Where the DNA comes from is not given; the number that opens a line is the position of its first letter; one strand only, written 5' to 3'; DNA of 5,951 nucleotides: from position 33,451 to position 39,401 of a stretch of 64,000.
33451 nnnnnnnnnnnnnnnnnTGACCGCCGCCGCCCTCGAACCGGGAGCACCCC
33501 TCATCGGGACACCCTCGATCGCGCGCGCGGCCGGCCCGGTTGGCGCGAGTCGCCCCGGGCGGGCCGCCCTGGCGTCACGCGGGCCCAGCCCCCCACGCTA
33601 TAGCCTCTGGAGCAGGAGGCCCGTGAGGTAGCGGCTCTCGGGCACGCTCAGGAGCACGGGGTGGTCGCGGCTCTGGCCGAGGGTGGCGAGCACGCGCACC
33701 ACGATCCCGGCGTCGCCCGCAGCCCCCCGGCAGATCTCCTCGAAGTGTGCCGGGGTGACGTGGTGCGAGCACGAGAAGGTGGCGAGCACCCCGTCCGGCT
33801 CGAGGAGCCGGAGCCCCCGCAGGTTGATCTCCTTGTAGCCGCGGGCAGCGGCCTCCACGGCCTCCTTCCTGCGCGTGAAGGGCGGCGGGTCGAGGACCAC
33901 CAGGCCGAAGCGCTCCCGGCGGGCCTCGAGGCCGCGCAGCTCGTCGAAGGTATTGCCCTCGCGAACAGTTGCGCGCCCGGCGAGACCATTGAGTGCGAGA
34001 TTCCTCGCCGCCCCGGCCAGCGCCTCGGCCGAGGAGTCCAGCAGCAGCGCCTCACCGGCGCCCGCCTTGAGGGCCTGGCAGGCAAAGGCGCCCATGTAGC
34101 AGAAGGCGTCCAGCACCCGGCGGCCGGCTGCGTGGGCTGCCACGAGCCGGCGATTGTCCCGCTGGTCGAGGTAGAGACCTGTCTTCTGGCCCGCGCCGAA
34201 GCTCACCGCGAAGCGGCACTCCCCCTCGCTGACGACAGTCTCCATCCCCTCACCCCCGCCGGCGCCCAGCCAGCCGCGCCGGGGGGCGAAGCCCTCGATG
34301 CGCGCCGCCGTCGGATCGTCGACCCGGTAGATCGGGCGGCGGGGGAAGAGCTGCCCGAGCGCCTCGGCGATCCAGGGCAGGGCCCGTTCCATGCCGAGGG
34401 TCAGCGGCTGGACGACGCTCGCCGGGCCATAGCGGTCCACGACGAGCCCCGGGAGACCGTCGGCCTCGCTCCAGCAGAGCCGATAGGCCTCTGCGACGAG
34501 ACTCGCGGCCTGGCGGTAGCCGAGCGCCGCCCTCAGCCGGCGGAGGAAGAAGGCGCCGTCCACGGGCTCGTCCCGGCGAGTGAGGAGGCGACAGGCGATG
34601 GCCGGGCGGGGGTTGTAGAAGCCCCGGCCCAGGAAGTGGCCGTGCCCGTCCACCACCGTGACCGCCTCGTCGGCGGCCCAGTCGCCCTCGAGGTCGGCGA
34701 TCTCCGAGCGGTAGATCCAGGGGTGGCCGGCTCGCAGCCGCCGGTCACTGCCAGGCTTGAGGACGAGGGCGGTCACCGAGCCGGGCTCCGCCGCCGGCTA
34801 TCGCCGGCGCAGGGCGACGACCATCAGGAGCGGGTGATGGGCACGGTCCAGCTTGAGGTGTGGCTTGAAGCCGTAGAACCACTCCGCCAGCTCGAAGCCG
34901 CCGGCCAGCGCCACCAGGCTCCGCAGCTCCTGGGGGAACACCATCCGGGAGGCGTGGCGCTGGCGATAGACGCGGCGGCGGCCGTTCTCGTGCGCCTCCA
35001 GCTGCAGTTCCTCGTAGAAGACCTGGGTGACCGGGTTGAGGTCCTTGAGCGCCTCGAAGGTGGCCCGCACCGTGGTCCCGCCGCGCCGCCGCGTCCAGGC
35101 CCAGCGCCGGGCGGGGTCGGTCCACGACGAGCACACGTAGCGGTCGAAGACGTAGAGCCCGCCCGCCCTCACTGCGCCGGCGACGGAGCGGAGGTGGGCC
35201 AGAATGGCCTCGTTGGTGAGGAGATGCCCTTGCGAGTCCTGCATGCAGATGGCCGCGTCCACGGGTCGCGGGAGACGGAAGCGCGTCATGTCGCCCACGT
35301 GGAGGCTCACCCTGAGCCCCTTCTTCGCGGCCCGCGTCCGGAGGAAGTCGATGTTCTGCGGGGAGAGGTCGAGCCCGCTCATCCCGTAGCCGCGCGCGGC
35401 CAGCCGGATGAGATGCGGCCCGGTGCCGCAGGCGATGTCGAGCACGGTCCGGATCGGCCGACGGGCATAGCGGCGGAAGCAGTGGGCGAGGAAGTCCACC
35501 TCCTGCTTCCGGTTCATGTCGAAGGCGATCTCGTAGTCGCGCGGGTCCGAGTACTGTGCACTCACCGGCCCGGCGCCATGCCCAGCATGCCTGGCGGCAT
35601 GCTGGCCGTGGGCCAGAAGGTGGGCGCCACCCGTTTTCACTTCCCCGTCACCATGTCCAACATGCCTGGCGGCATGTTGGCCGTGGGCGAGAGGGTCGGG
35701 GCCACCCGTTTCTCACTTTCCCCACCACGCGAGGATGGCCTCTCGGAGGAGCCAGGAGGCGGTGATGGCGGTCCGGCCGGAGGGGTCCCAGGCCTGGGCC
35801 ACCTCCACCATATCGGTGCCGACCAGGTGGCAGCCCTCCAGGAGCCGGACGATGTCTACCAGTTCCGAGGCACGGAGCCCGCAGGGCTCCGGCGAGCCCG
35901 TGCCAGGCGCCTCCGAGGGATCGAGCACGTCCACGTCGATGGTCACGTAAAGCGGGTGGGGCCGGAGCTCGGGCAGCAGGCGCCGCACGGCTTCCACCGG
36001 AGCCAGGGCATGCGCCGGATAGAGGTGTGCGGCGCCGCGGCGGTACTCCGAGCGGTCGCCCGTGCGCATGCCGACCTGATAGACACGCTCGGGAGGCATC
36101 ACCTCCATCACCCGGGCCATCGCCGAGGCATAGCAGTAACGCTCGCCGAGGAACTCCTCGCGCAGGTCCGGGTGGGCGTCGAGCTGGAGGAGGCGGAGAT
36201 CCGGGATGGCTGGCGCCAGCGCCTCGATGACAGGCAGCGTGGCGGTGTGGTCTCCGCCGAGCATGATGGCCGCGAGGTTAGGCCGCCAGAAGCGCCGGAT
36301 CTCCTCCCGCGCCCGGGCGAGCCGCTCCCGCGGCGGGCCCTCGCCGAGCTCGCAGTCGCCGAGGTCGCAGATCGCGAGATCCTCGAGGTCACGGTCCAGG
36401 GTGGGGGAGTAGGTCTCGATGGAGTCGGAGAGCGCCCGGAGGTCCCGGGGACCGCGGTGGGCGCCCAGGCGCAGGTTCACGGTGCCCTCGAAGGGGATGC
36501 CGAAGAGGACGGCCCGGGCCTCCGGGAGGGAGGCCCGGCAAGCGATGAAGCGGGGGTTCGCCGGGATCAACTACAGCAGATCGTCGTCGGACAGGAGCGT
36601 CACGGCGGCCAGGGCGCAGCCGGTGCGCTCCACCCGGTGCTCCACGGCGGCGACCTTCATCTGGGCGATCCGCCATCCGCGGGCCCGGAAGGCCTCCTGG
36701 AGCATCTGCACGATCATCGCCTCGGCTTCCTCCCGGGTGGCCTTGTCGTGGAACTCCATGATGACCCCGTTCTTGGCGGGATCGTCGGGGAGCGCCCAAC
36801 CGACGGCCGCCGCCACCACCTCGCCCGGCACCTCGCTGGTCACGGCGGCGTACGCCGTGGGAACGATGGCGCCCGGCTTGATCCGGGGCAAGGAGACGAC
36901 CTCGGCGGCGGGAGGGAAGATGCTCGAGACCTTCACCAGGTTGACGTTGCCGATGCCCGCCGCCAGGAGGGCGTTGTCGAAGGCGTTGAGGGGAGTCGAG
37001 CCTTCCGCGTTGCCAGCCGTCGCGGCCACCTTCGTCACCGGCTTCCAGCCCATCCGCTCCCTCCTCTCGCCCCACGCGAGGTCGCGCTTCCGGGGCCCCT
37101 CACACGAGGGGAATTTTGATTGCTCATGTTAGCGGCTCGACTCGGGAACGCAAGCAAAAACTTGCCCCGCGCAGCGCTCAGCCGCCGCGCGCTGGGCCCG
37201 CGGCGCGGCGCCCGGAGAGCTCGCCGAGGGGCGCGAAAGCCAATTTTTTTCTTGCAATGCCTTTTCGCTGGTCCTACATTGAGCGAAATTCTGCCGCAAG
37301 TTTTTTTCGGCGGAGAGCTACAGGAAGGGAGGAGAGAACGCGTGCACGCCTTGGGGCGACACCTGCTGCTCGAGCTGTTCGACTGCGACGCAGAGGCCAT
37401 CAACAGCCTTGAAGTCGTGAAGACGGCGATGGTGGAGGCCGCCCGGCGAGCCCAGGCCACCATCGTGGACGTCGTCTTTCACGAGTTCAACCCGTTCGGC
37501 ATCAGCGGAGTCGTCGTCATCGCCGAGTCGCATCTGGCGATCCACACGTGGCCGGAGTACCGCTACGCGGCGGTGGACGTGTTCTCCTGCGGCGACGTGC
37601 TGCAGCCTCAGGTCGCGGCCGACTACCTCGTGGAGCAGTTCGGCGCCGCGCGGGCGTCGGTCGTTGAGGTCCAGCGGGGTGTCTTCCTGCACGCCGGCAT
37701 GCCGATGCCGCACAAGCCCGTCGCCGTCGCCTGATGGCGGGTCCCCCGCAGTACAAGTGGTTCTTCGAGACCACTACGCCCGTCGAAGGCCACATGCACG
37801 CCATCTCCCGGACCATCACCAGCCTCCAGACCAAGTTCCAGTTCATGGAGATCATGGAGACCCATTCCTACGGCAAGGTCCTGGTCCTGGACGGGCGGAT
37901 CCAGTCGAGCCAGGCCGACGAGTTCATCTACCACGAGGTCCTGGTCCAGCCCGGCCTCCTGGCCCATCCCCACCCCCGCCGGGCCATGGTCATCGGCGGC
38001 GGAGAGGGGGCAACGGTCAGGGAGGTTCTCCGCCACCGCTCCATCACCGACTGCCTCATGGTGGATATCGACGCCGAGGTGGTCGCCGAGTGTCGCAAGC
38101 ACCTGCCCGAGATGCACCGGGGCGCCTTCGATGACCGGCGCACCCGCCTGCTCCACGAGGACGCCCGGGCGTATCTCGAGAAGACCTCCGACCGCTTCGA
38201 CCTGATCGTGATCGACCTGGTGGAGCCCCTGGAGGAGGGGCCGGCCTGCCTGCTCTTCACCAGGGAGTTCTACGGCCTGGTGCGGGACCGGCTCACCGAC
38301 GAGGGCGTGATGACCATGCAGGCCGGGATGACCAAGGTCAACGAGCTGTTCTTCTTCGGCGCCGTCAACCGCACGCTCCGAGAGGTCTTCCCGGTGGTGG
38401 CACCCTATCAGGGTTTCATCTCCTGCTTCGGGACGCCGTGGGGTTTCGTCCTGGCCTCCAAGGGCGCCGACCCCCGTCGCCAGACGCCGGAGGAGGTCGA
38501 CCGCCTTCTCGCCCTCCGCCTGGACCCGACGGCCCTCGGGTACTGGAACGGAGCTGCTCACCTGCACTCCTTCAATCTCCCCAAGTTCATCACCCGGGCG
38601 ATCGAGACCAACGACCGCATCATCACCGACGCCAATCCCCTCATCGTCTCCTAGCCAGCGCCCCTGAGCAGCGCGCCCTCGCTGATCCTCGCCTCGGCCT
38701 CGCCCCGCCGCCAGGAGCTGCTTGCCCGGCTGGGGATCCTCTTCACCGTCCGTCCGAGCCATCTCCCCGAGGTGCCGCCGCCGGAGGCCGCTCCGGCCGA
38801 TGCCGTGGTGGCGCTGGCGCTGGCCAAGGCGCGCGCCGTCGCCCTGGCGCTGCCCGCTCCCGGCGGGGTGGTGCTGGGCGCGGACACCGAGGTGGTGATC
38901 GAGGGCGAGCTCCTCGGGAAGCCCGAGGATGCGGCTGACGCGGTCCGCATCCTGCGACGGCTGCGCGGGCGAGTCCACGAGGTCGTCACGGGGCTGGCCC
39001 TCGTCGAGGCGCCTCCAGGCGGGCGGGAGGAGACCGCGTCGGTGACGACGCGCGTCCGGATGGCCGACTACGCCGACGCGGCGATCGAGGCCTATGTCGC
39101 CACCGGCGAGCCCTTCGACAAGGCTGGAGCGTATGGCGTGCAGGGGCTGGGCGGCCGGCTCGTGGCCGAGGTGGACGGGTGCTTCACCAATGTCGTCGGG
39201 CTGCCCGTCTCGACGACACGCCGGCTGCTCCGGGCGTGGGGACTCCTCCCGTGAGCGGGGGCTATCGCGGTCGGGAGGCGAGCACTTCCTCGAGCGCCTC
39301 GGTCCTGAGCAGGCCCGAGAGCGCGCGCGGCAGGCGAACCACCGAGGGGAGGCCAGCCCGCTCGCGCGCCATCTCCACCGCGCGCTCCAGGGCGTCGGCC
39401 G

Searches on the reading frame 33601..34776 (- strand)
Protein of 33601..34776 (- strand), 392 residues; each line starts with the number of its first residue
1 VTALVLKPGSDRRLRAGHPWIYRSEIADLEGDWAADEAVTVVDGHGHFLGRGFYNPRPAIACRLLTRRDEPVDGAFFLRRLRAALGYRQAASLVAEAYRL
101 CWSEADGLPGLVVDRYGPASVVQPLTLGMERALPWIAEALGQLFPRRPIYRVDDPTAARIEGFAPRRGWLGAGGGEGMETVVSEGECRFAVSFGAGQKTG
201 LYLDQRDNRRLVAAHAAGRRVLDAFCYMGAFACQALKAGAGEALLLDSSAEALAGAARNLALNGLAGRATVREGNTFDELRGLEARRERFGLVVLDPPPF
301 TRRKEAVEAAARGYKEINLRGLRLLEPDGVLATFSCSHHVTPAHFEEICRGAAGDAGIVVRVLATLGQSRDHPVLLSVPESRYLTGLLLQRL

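Call 18: search_protein_families(library=ncbifam, proteins=[window:33601-34776:-], max_evalue=1e-8)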
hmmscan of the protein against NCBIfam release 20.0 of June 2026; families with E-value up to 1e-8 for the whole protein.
window:33601-34776:- (392 aa): 5 families
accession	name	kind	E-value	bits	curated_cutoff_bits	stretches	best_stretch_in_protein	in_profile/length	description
NF053718.1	23SC1962Mtase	equivalog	5.2e-89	298.6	575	1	11-390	9-381/383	23S rRNA (cytosine(1962)-C(5))-methyltransferase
NF011707.0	PRK15128.1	equivalog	4.2e-75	253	712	1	3-387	4-391/396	23S rRNA (cytosine(1962)-C(5))-methyltransferase RlmI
NF046099.1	RSP_2647_MTase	equivalog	1.3e-70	238.2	600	1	5-389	4-389/391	RSP_2647 family RNA methyltransferase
NF033380.1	Rlm_2499C5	equivalog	2.7e-66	224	650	1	8-390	8-389/391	23S rRNA (cytosine(2499)-C(5))-methyltransferase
NF008748.0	PRK11783.1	equivalog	3.7e-22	78.3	466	1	179-337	503-660/704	bifunctional 23S rRNA (guanine(2069)-N(7))-methyltransferase RlmK/23S rRNA (guanine(2445)-N(2))-methyltransferase RlmL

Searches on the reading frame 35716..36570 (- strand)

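Call 18: search_protein_families(library=ncbifam, proteins=[window:35716-36570:-], max_evalue=1e-8)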
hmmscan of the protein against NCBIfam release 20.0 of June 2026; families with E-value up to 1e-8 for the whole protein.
window:35716-36570:- (285 aa): 4 families
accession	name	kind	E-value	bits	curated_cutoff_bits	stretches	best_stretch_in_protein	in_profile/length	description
TIGR01230.1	agmatinase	equivalog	1.5e-61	208.5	174.3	1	8-280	3-274/275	agmatinase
NF002564.0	PRK02190.1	subfamily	1.1e-46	159.4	302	1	15-281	30-300/307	agmatinase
TIGR01227.1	hutG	equivalog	1.6e-19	70.3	229.15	1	17-277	34-304/307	formimidoylglutamase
TIGR01229.1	rocF_arginase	equivalog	4.3e-14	52.6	227.6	0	160-262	166-276/300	arginase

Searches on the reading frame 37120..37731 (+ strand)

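Call 18: search_protein_families(library=ncbifam, proteins=[window:37120-37731:+], max_evalue=1e-8)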
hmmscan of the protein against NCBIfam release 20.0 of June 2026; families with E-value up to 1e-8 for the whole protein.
window:37120-37731:+ (204 aa): 1 family
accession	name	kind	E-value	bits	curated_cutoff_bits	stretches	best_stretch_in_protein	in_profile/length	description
TIGR03330.1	SAM_DCase_Bsu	equivalog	2.1e-43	147.2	75.65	1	77-187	2-112/112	adenosylmethionine decarboxylase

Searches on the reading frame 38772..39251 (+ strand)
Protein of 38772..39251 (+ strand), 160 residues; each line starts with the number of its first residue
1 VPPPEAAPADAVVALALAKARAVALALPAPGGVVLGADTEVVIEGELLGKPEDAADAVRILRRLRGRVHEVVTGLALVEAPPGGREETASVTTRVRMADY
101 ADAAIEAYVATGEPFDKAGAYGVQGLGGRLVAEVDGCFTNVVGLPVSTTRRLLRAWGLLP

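Call 18: search_protein_families(library=ncbifam, proteins=[window:38772-39251:+], max_evalue=1e-8)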
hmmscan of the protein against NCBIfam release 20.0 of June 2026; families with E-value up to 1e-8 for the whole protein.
window:38772-39251:+ (160 aa): 14 families
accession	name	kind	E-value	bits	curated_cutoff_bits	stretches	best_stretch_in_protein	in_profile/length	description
NF010942.0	PRK14362.1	equivalog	1.4e-44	151.9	290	1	8-158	52-200/210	Maf-like protein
NF010948.0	PRK14368.1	equivalog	1.9e-40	138.4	291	1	5-157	41-190/193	Maf-like protein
NF010945.0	PRK14365.1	equivalog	1.6e-37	129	273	1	3-157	37-188/197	Maf-like protein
TIGR00172.1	maf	subfamily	2.3e-37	128.3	117.15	1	7-154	41-185/185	Maf family nucleotide pyrophosphatase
NF000867.0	PRK00078.1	equivalog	3.2e-36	124.8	249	1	12-155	45-187/192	Maf-like protein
NF010941.0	PRK14361.1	equivalog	9.6e-34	116.6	272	1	5-157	41-188/194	Maf-like protein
NF003403.0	PRK04694.1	equivalog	2.9e-32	112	300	1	6-157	37-188/190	Maf-like protein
NF010943.0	PRK14363.1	equivalog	3.9e-29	101.6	273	1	7-150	37-177/204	Maf-like protein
NF002401.0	PRK01441.1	equivalog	2.7e-27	95.7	317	1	22-155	63-194/207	Maf-like protein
NF010944.0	PRK14364.1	equivalog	1.2e-26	93.4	311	1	14-154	42-177/181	Maf-like protein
NF010947.0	PRK14367.1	equivalog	3.2e-25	88.5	315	1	33-157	71-192/202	Maf-like protein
NF010946.0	PRK14366.1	equivalog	2.6e-23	82.5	284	1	14-154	49-187/195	Maf-like protein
NF002690.0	PRK02478.1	equivalog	8.6e-16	58.1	269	1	11-154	49-192/199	Maf-like protein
NF003141.0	PRK04056.1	equivalog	2.4e-12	46.9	161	1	8-152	39-179/181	septum formation inhibitor Maf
